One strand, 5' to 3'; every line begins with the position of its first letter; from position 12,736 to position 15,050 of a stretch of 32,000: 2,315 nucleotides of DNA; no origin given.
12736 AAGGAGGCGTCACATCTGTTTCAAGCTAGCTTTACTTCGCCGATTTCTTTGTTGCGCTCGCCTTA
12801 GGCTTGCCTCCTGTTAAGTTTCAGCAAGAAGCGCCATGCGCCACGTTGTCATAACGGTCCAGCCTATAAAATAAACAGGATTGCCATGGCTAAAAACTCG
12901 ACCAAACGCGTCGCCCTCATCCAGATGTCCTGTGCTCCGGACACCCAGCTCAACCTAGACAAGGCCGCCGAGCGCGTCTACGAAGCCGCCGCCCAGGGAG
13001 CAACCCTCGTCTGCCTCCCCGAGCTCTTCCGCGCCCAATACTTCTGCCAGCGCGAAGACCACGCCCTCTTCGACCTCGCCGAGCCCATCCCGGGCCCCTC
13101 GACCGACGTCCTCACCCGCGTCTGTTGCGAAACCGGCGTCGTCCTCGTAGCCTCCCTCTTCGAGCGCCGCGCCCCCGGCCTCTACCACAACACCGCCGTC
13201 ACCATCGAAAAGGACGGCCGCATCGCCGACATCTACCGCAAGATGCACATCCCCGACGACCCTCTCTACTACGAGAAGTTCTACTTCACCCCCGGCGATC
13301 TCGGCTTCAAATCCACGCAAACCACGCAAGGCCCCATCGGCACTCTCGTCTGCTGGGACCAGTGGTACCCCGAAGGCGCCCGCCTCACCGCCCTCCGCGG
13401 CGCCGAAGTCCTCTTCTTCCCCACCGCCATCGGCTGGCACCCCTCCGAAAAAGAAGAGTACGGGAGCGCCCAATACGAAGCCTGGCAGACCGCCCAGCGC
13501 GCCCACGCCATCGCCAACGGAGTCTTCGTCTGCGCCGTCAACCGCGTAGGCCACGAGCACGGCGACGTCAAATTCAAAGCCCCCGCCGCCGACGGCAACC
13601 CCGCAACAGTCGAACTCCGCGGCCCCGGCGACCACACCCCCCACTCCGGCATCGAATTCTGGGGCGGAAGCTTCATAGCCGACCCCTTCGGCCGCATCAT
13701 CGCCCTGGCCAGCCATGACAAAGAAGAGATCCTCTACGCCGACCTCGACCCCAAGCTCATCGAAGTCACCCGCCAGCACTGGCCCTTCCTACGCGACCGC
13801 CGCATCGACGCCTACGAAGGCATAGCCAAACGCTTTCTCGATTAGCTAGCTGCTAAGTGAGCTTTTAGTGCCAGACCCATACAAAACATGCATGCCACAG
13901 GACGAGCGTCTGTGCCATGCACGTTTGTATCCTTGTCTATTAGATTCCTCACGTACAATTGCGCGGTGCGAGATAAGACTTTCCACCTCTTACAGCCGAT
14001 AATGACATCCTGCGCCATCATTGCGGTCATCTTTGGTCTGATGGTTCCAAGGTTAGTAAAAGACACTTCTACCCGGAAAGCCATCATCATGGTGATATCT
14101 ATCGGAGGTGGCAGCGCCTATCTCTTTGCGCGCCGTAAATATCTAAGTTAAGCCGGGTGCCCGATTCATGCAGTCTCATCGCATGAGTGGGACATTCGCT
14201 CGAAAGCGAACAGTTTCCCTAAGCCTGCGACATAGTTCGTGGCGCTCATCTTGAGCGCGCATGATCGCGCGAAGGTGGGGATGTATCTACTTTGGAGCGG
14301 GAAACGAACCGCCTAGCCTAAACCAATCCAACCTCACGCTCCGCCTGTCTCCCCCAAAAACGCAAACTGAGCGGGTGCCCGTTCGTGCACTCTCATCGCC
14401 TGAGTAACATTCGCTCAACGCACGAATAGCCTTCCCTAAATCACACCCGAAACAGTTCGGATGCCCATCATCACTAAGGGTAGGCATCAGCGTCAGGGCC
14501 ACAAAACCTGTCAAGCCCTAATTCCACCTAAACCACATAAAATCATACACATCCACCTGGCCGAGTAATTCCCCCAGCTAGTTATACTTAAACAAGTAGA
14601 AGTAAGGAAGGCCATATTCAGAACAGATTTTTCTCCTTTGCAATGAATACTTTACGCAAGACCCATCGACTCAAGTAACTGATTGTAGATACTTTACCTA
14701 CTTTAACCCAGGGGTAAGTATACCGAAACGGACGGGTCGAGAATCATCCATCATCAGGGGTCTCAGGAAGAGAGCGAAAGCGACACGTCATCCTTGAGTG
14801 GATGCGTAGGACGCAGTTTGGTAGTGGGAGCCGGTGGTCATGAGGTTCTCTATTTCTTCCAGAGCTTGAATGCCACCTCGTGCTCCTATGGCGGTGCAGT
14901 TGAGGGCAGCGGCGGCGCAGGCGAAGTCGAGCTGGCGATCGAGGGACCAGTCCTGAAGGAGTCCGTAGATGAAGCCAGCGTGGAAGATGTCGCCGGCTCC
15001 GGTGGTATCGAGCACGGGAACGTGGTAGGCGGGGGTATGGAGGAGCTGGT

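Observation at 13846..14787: Abrupt top-strand G/C polarity switch (origin-type) inside a 0.94-kb non-coding gap between convergent genes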

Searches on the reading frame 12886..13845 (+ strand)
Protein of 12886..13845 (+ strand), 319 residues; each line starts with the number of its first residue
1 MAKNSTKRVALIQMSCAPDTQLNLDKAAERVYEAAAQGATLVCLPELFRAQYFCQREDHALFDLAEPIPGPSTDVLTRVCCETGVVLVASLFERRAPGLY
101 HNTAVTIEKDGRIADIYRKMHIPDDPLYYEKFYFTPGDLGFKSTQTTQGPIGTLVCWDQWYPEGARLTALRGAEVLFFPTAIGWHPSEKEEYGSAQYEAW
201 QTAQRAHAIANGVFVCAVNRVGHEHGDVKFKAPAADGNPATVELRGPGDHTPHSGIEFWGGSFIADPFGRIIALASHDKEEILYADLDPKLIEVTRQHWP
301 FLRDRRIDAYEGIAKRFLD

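Call 8: find_encoding_contigs(protein=window:12886-13845:+, flank=10000, max_places=6)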
Protein window:12886-13845:+ (319 aa): no gene with exactly this product is on record in the collection.

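Call 9: search_protein_families(library=ncbifam, proteins=[window:12886-13845:+])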
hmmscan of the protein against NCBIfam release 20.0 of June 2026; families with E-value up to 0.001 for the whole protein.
window:12886-13845:+ (319 aa): 11 families
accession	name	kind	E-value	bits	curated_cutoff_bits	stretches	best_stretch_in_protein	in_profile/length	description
TIGR03381.1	agmatine_aguB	equivalog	5.3e-84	281.8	410.25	1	8-312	2-278/279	N-carbamoylputrescine amidase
NF040852.1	nitrile_Arch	equivalog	1.4e-34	119.5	500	1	8-230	2-206/262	nitrilase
NF033621.1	de_GSH_amidase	exception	6.3e-25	88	355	2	8-223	1-205/260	deaminated glutathione amidase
NF009803.0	PRK13287.1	equivalog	3.1e-17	62.3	406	1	25-224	37-223/333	formamidase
TIGR04048.1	nitrile_sll0784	equivalog_domain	3.2e-15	55.9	502.6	1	8-218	4-214/301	Nit6803 family nitrilase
NF010588.0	PRK13981.1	equivalog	8.2e-15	54.2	479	1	6-222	4-208/546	NAD+ synthase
NF009802.0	PRK13286.1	equivalog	2.6e-12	46.4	427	1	36-201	49-210/345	aliphatic amidase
TIGR00546.1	lnt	equivalog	1.3e-09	37.7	132.9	1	5-121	158-272/395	apolipoprotein N-acyltransferase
NF043013.1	DeGluthAmidYersProt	equivalog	2.3e-06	27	500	1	8-226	5-217/278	deaminated glutathione amidase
NF007757.0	PRK10438.1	equivalog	5.4e-06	25.8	249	0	195-231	168-204/256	amidohydrolase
NF002730.0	PRK02628.1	equivalog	8.7e-05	20.9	473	1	9-142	15-145/677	NAD(+) synthase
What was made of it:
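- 12886..13845 (+): aguB-like CN-hydrolase (N-carbamoylputrescine amidase family). It is the last gene of the left block. TIGR03381 E=5e-84, below the curated cut-off (call 9).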

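Call 10: find_related_loci(query=window:12886-13845:+, collection=genome_contigs, flank=10000)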
Query window:12886-13845:+ (319 aa) in genome_contigs; peptide patterns used: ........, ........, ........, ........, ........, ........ (x = any residue, [..] = any of these).
600 stretches matched a pattern (row limit reached: there are more); 598 encode a relative of the query (tblastn E <= 1e-3); the best 80 are kept; 80 distinct loci.
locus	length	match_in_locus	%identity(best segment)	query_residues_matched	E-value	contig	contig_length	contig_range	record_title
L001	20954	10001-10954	90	2-319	0e+0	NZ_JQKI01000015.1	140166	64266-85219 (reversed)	Edaphobacter aggregans DSM 19364 Q363DRAFT_scaffold00010.10_C, whole genome shotgun sequence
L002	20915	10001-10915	76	6-319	3e-163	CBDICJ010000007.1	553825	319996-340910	MAG: Edaphobacter sp. isolate 5bfb3dc9-9298-413d-b959-6ba6b4367b64 genome assembly, contig: contig_7, whole genome shotg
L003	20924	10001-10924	75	1-319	1e-162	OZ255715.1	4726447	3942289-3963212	MAG: Edaphobacter sp. isolate f79cf2c5-0272-47ae-b100-8e1ab2a97da8 genome assembly, chromosome: 1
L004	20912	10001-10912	74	2-318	4e-161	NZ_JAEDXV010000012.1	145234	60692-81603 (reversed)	Terriglobus sp. ADX1 NODE_12_length_145234_cov_521.738414, whole genome shotgun sequence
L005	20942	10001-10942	72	1-319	3e-158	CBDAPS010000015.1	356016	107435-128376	MAG: Granulicella sp. isolate b2aae2f6-e65c-4d05-b23e-4e78d2d6083b genome assembly, contig: contig_15, whole genome shot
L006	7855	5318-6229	74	1-318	6e-158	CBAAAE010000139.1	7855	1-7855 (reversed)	MAG: uncultured Novosphingobium sp. isolate Brown_Z.bin.7 genome assembly, contig: NODE_3382_length_7855_cov_6.273974, w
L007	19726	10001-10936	73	3-319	1e-156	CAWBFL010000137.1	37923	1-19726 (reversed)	MAG: uncultured Acidobacteriaceae bacterium isolate MFD01223.bin.2.42 genome assembly, contig: contig_86104, whole genom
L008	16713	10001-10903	73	6-319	9e-155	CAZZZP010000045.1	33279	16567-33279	MAG: Lichenicola sp. isolate Green_AP.bin.11 genome assembly, contig: NODE_179_length_33279_cov_8.243469, whole genome s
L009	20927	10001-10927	71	4-319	5e-153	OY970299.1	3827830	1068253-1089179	MAG: uncultured Verrucomicrobiae bacterium isolate MFD09603.bin.1.43 genome assembly, chromosome: 1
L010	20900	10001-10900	73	7-319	3e-153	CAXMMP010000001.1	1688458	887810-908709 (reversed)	MAG: uncultured Granulicella sp. isolate 41850050-34d7-45fd-8fb6-71dcb2dcf796 genome assembly, contig: contig_1, whole g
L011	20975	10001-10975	71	1-318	8e-153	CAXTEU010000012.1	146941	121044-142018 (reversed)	MAG TPA_asm: uncultured Acidobacteriaceae bacterium isolate private_TS1974_metawrap_bin.5 genome assembly, contig: priva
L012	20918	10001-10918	71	1-319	1e-152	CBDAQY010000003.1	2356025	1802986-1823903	MAG: Acidobacteriaceae bacterium isolate 6078a82e-fe36-409c-81c6-992f968fd237 genome assembly, contig: contig_3, whole g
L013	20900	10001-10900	72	7-319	1e-152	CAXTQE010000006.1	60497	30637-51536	MAG TPA_asm: uncultured Acidobacteriaceae bacterium isolate public_SRR14722129_metawrap_bin.3 genome assembly, contig: p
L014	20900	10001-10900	72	7-319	3e-152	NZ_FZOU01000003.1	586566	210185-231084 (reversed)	Granulicella rosea strain DSM 18704, whole genome shotgun sequence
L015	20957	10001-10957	71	8-319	4e-151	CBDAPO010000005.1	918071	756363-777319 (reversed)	MAG: Granulicella sp. isolate 27a65d64-d725-4472-ac6c-897bdc627c19 genome assembly, contig: contig_5, whole genome shotg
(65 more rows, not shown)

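Call 18: search_protein_families(library=pfam, proteins=[L002:10930-11703:-, L002:11748-12860:-, L002:11781-12887:+, L002:13220-14080:+, L002:13753-14886:+, L002:15209-16534:+, L002:16577-17641:-, L002:17697-19379:-, L002:19686-20864:-, L002:19770-20732:+], max_evalue=0.00001)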
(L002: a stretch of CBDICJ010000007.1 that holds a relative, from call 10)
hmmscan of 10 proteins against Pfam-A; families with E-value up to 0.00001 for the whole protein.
L002:10930-11703:- (257 aa): 0 families

L002:11748-12860:- (370 aa): 0 families

L002:11781-12887:+ (368 aa): 1 family
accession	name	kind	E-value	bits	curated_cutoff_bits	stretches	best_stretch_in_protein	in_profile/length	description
PF04371.20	PAD_porph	-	6.3e-110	367.8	25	1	11-367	1-321/321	Porphyromonas-type peptidyl-arginine deiminase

L002:13220-14080:+ (286 aa): 3 families
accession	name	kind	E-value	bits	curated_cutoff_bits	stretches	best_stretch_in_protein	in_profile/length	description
PF14437.12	MafB19-deam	-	8.1e-42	142.9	27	1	1-148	1-142/142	MafB19-like deaminase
PF00383.29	dCMP_cyt_deam_1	-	1.6e-28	99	25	1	3-100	4-101/102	Cytidine and deoxycytidylate deaminase zinc-binding region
PF11373.13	DUF3175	-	1.5e-12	48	27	1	178-252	1-83/86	Protein of unknown function (DUF3175)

L002:13753-14886:+ (377 aa): 3 families
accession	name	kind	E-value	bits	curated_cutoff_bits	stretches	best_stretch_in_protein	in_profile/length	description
PF13561.12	adh_short_C2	-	2.4e-64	217.6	27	1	137-370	6-235/236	Enoyl-(Acyl carrier protein) reductase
PF00106.31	adh_short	-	9.6e-56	188.8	26.6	1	128-321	1-192/195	short chain dehydrogenase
PF08659.16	KR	-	5.5e-08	33.4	22.6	1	130-249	3-125/180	KR domain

L002:15209-16534:+ (441 aa): 2 families
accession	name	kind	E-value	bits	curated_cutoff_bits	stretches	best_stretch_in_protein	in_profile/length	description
PF00206.25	Lyase_1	-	1.8e-54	185.7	27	1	6-286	6-310/312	Lyase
PF10397.14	ADSL_C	-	9.6e-21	74.4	32.7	1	352-430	1-79/79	Adenylosuccinate lyase C-terminus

L002:16577-17641:- (354 aa): 0 families

L002:17697-19379:- (560 aa): 1 family
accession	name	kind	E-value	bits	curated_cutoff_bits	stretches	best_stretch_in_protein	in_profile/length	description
PF00999.27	Na_H_Exchanger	-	2.3e-56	191.7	26.2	1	38-432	2-373/375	Sodium/hydrogen exchanger, transmembrane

L002:19686-20864:- (392 aa): 1 family
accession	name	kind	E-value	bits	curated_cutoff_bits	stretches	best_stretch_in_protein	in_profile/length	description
PF00174.25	Oxidored_molyb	-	2.7e-29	102.4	24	1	173-327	8-169/169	Oxidoreductase molybdopterin binding domain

L002:19770-20732:+ (320 aa): 0 families

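Call 39: find_homologous_proteins(query=L001:13558-14622:+, max_evalue=1e-60)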
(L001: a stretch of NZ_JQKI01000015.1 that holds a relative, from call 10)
Query L001:13558-14622:+ (354 aa): 8000 proteins with E <= 1e-60 among 8000 candidates; the best 120 are listed.
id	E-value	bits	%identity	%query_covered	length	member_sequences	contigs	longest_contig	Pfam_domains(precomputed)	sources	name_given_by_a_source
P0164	5.2e-223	758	87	100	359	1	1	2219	PF04371.21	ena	-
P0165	5.8e-223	758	86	100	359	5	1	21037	PF04371.21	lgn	-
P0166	6.8e-222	754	87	100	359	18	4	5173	PF04371.21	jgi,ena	-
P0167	2.3e-220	749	86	100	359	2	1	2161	PF04371.21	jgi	jgi:agmatine deiminase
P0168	6.4e-219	745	85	99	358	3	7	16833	PF04371.21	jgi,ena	jgi:agmatine deiminase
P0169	1.3e-218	744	86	100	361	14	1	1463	PF04371.21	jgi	jgi:agmatine deiminase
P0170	4.0e-218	742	85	99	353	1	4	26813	PF04371.21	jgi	jgi:agmatine deiminase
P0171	2.4e-217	740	84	100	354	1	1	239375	PF04371.21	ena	-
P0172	1.2e-216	737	84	100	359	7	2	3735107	PF04371.21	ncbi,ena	-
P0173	4.9e-215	732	86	100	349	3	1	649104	PF04371.21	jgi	jgi:agmatine deiminase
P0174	7.8e-213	725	86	97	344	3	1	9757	PF04371.21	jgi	-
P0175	1.6e-211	720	83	100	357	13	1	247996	PF04371.21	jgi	jgi:agmatine deiminase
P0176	1.7e-210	717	82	100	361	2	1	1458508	PF04371.21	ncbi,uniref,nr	ncbi:agmatine deiminase family protein [Edaphobacter bradus]|uniref:agmatine deiminase family protei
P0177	1.8e-210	717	81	100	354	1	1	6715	PF04371.21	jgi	-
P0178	3.8e-210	716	83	100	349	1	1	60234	PF04371.21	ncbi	-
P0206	4.5e-193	660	77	97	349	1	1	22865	PF04371.21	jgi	jgi:agmatine deiminase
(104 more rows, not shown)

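Call 40: list_cluster_members(proteins=[P0164, P0165, P0166, P0167, P0168, P0169, P0170, P0171, P0172, P0173])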
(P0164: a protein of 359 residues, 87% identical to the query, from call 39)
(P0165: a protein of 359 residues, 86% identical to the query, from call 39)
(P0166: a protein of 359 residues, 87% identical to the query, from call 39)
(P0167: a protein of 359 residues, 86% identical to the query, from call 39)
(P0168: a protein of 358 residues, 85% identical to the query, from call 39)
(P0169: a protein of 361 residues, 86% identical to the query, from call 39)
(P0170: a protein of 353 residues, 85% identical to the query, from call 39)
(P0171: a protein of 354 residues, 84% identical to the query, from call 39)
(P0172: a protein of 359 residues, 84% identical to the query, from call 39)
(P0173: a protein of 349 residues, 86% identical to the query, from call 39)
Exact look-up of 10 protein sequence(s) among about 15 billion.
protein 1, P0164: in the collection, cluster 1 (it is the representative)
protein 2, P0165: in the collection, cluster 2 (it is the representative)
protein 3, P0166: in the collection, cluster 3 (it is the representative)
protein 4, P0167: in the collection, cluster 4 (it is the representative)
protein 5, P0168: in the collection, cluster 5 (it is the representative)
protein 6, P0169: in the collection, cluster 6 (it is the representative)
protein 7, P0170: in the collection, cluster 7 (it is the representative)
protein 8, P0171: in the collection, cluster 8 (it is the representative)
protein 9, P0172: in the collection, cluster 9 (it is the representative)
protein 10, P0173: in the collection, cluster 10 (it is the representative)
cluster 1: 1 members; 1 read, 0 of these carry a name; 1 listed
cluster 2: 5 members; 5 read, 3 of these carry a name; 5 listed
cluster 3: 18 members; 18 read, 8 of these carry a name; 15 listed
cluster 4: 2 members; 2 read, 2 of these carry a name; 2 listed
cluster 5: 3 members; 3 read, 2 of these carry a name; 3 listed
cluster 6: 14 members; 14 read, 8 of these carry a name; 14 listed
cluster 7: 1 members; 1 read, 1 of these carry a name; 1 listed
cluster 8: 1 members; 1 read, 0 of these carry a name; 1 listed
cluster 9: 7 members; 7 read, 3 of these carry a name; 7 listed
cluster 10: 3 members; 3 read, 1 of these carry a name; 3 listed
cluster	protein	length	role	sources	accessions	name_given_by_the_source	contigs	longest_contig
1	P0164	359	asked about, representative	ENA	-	-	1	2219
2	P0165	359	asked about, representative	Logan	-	-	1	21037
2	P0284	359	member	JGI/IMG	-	agmatine deiminase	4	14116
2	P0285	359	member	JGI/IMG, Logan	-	agmatine deiminase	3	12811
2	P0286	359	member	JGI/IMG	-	agmatine deiminase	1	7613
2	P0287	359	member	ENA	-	-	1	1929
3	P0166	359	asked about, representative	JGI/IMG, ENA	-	-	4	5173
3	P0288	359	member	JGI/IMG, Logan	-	agmatine deiminase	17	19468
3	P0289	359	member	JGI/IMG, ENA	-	agmatine deiminase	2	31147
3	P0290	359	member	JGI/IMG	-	agmatine deiminase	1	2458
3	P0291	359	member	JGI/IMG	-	agmatine deiminase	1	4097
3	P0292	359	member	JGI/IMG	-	agmatine deiminase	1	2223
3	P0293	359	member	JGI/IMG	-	agmatine deiminase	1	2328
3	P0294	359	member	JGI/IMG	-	agmatine deiminase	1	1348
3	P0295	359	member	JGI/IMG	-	agmatine deiminase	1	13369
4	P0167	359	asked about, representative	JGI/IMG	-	agmatine deiminase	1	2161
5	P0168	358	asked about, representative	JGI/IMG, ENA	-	agmatine deiminase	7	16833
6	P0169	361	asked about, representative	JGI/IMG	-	agmatine deiminase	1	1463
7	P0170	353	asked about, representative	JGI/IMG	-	agmatine deiminase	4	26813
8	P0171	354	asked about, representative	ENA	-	-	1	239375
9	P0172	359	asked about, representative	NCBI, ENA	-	-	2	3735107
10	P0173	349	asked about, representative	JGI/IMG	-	agmatine deiminase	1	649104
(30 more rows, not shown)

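Call 42: find_encoding_contigs(protein=P0165, flank=10000, max_places=3)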
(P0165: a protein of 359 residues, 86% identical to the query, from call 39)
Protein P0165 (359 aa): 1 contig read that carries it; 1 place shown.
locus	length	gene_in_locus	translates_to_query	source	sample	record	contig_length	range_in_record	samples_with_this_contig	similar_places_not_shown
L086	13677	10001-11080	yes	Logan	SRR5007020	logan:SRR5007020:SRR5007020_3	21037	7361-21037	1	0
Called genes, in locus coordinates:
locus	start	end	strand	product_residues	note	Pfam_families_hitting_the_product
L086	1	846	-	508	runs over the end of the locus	PF03951:Gln-synt_N, PF00120:Gln-synt_C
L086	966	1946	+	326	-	PF00795:CN_hydrolase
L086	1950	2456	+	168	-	-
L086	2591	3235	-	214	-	PF00657:Lipase_GDSL, PF13472:Lipase_GDSL_2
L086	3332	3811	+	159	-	PF07883:Cupin_2 (faint)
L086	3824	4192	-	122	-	PF00903:Glyoxalase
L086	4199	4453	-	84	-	-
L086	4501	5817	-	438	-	PF07690:MFS_1, PF00083:Sugar_tr (weak)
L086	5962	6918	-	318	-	PF12852:Cupin_6, PF00165:HTH_AraC, PF12833:HTH_18, PF00165:HTH_AraC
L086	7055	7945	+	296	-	PF01370:Epimerase, PF04321:RmlD_sub_bind (weak), PF05368:NmrA (weak), PF13460:NAD_binding_10, PF16363:GDP_Man_Dehyd (faint)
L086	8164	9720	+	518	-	PF00135:COesterase, PF20434:BD-FAE, PF07859:Abhydrolase_3 (faint)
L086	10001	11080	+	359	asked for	PF04371:PAD_porph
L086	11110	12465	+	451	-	PF07969:Amidohydro_3 (faint), PF01979:Amidohydro_1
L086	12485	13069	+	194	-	PF00383:dCMP_cyt_deam_1, PF14437:MafB19-deam, PF14439:Bd3614-deam (weak)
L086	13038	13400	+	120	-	PF11373:DUF3175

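Call 43: find_encoding_contigs(protein=P0170, flank=10000, max_places=4)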
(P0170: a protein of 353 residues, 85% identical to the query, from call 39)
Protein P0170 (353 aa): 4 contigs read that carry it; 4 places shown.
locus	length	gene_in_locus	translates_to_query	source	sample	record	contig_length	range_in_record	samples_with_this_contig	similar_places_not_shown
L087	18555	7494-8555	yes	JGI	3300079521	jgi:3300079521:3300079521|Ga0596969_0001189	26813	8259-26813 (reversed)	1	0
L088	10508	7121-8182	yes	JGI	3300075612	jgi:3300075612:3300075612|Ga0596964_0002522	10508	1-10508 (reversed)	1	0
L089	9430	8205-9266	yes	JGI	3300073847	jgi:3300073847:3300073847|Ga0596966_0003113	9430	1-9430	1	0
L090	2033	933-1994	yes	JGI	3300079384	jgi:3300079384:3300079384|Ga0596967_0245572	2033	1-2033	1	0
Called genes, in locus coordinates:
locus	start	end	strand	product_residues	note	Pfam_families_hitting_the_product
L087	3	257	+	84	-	?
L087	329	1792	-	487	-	PF03951:Gln-synt_N, PF00120:Gln-synt_C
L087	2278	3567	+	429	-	PF01569:PAP2, PF22778:VCPO_2nd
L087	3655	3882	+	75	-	-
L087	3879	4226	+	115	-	PF01451:LMWPc (weak)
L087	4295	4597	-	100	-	-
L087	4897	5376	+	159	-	-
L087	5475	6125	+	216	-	PF07301:DUF1453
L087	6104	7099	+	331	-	PF00795:CN_hydrolase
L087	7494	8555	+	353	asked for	PF04371:PAD_porph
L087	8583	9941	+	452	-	PF01979:Amidohydro_1, PF07969:Amidohydro_3 (weak)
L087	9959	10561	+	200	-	PF00383:dCMP_cyt_deam_1, PF14437:MafB19-deam, PF14439:Bd3614-deam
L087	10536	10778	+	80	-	PF11373:DUF3175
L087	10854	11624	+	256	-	PF00106:adh_short, PF08659:KR, PF23441:SDR (weak), PF13561:adh_short_C2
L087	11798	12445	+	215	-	PF00857:Isochorismatase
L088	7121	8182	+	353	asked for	PF04371:PAD_porph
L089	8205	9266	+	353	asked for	PF04371:PAD_porph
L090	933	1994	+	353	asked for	PF04371:PAD_porph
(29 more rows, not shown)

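Call 70: find_encoding_contigs(protein=P0174, flank=10000, max_places=5)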
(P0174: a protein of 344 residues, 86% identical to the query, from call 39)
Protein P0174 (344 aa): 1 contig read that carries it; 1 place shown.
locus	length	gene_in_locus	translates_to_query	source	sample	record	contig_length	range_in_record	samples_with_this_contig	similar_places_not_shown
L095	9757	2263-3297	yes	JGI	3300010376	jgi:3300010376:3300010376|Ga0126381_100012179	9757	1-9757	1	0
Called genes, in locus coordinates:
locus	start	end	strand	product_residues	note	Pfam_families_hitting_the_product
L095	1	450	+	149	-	?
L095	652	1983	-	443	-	PF07690:MFS_1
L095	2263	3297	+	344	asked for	PF04371:PAD_porph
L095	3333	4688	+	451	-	PF07969:Amidohydro_3 (faint), PF01979:Amidohydro_1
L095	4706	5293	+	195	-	PF00383:dCMP_cyt_deam_1, PF14437:MafB19-deam, PF14439:Bd3614-deam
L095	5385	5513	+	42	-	PF11373:DUF3175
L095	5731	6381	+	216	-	PF00857:Isochorismatase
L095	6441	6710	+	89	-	PF00462:Glutaredoxin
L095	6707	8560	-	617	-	PF00654:Voltage_CLC, PF00571:CBS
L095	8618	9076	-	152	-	PF01047:MarR (weak), PF12802:MarR_2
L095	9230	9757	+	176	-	?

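Call 71: find_related_loci(query=L001:13558-14622:+, collection=metagenome_contigs, flank=10000)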
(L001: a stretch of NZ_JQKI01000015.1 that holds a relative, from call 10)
Query L001:13558-14622:+ (354 aa) in metagenome_contigs; peptide patterns used: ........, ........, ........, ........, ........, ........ (x = any residue, [..] = any of these).
600 stretches matched a pattern (row limit reached: there are more); 559 encode a relative of the query (tblastn E <= 1e-3); the best 80 are kept; 80 distinct loci.
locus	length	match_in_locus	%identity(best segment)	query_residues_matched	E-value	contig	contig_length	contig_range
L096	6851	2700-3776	87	1-354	0e+0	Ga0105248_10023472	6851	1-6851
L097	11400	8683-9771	76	1-354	0e+0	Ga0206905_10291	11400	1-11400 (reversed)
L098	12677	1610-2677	77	4-354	0e+0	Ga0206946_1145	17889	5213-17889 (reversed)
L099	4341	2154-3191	77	4-354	0e+0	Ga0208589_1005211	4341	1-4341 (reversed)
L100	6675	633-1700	76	4-354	0e+0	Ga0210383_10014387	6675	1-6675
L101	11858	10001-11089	75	1-354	0e+0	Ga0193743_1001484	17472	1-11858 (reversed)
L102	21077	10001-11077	75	1-354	0e+0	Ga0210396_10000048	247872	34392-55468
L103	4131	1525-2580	77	8-354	0e+0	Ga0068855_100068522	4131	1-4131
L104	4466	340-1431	76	4-354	0e+0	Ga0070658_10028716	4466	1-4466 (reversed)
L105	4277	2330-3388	75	1-354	0e+0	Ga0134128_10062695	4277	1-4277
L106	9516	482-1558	74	1-354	0e+0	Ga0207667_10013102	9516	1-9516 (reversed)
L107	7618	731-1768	77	9-354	0e+0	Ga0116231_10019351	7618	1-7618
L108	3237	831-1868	76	9-354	0e+0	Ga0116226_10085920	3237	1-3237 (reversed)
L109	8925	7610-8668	75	2-354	0e+0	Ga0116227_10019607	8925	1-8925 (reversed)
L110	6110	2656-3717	74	1-354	0e+0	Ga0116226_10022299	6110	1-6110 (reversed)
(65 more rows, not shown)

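Call 88: find_encoding_contigs(protein=P0206, flank=10000, max_places=4)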
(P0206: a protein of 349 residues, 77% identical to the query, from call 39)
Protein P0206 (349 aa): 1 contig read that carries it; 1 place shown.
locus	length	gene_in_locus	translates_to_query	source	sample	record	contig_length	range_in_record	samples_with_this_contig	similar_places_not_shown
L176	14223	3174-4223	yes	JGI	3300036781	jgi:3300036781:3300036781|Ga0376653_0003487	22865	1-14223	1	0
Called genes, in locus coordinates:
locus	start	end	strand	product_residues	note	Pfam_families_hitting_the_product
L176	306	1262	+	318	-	PF00795:CN_hydrolase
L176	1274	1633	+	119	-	-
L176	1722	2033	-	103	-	-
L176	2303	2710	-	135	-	PF08332:CaMKII_AD (weak), PF13474:SnoaL_3, PF14534:DUF4440 (weak)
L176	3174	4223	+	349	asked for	PF04371:PAD_porph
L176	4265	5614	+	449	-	PF01979:Amidohydro_1, PF07969:Amidohydro_3 (faint)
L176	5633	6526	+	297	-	PF00383:dCMP_cyt_deam_1, PF14437:MafB19-deam, PF14439:Bd3614-deam (weak), PF11373:DUF3175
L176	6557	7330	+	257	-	PF00106:adh_short, PF08659:KR, PF23441:SDR, PF13561:adh_short_C2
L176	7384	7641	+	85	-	PF00462:Glutaredoxin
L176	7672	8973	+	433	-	PF00206:Lyase_1, PF10397:ADSL_C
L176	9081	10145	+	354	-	PF01370:Epimerase, PF04321:RmlD_sub_bind (faint), PF13460:NAD_binding_10 (weak), PF16363:GDP_Man_Dehyd (faint), PF22917:PRISE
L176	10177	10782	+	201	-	PF03692:CxxCxxCC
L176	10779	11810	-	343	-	-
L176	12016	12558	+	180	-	PF02441:Flavoprotein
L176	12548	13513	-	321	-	PF00561:Abhydrolase_1, PF12146:Hydrolase_4, PF12697:Abhydrolase_6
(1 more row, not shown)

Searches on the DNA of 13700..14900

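Call 76: search_rna_families(source=window, start=13700, end=14900, threshold=evalue, max_evalue=1)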
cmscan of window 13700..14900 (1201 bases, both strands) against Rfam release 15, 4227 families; matches with E-value up to 1: 1.
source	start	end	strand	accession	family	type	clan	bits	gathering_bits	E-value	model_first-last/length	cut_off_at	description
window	13880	13931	+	RF00855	mir-254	Gene; miRNA;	-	18.9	70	0.87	1-63/63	no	mir-254 microRNA precursor family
